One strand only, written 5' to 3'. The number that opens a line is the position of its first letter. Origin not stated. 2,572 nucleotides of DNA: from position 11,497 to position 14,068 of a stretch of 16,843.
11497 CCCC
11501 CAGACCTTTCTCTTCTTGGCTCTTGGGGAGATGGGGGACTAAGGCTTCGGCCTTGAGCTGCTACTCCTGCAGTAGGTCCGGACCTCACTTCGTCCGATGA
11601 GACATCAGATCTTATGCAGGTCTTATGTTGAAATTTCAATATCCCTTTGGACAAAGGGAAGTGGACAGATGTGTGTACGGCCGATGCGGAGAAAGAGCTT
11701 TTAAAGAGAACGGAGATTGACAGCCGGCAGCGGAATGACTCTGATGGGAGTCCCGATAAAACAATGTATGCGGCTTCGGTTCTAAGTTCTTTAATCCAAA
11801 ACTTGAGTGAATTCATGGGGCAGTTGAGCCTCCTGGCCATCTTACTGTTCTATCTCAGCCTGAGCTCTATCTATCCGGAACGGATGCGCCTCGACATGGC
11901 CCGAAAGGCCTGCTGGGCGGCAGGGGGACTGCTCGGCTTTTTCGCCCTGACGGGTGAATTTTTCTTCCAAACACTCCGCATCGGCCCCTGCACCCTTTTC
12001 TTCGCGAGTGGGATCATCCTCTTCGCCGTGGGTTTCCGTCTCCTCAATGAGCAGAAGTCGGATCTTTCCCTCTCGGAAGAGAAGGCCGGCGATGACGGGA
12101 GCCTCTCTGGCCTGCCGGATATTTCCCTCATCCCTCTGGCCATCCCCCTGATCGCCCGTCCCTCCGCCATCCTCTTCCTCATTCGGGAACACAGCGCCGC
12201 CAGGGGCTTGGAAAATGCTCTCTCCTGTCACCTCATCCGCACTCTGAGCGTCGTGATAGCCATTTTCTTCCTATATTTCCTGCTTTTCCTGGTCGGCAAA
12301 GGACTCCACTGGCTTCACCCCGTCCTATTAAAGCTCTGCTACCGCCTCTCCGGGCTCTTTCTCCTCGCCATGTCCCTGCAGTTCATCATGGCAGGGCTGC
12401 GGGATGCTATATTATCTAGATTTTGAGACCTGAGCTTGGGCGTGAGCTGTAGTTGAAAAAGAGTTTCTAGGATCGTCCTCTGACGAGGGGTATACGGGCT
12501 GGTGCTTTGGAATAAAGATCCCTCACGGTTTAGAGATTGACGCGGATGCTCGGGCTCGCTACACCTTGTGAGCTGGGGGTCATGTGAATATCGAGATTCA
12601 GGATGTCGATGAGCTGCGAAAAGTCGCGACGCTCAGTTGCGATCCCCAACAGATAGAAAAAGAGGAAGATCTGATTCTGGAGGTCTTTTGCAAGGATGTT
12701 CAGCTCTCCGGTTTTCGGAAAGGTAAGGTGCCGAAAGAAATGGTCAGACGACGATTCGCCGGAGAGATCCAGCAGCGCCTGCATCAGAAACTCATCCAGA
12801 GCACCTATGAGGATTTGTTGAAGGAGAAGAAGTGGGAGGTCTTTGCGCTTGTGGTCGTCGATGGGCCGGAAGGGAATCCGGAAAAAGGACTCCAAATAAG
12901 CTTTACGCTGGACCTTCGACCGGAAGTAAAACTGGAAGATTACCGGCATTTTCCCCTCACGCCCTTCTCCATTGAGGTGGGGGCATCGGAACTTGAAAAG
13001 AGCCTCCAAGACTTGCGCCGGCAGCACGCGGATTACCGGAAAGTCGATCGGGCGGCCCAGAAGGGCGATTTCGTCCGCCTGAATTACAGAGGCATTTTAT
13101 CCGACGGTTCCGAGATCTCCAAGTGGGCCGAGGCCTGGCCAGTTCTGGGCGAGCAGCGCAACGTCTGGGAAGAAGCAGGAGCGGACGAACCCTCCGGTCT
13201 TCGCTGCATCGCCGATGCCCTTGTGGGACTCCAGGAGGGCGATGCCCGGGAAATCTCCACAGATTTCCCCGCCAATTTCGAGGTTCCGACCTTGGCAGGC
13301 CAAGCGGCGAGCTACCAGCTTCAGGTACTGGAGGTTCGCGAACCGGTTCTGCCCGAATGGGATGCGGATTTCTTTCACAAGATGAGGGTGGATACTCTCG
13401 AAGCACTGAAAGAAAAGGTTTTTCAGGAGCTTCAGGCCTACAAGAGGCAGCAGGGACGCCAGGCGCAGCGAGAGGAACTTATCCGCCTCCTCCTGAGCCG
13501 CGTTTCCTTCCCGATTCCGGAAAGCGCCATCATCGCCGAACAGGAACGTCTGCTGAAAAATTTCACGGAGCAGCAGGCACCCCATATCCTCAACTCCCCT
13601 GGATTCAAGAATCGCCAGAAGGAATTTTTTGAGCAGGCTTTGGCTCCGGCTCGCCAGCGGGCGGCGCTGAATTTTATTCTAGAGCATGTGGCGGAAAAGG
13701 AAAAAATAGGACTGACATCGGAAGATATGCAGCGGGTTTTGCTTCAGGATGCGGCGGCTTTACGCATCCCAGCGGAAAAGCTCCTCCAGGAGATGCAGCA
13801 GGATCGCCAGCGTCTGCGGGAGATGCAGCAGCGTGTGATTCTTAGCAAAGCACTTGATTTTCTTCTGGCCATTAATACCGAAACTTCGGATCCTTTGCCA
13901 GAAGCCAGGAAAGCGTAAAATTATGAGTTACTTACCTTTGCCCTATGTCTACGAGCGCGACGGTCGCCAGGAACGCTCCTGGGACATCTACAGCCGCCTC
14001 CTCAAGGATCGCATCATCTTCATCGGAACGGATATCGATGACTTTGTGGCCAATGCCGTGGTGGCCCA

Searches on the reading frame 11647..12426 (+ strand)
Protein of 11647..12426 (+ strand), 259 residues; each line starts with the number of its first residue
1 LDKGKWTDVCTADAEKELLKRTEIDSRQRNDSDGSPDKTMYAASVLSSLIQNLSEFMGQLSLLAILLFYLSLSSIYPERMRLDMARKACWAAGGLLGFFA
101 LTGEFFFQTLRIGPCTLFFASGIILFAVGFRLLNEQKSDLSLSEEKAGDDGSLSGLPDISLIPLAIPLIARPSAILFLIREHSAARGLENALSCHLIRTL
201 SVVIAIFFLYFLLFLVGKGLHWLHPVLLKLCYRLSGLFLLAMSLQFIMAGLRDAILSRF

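Call 7: search_protein_families(library=ncbifam, proteins=[window:11647-12426:+])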
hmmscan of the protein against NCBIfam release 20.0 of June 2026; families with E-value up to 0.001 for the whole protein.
window:11647-12426:+ (259 aa): 4 families
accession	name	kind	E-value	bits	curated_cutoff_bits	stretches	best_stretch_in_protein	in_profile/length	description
TIGR00427.1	TIGR00427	subfamily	6.9e-17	61.8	99.2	1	66-251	24-201/201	NAAT family transporter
NF008228.0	PRK10995.1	equivalog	1.6e-15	56.9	162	1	66-255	25-217/223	MarC family NAAT transporter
NF008320.0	PRK11111.1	equivalog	1.9e-10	40.4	216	1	63-253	25-208/215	YchE family NAAT transporter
NF008010.0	PRK10739.1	equivalog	3.7e-07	30.3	215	1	67-253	23-193/197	YhgN family NAAT transporter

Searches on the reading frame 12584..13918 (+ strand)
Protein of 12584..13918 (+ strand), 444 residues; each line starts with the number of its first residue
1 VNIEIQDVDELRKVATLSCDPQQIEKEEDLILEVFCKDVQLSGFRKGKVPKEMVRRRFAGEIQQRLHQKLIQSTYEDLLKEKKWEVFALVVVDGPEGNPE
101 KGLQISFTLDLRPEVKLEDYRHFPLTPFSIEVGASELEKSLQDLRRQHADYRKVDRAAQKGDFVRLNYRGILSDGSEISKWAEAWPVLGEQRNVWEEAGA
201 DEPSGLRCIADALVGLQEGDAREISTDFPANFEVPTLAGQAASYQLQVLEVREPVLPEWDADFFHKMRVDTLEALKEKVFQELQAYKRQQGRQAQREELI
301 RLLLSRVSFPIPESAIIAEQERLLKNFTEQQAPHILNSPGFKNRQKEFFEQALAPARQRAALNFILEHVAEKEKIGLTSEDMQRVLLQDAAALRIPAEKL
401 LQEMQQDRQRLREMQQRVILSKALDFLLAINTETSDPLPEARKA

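Call 7: search_protein_families(library=ncbifam, proteins=[window:12584-13918:+])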
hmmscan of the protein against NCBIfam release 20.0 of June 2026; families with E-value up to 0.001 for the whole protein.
window:12584-13918:+ (444 aa): 1 family
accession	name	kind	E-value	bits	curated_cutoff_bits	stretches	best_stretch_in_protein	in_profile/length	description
TIGR00115.1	tig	equivalog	4e-74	249.9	180.2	1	13-428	3-410/410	trigger factor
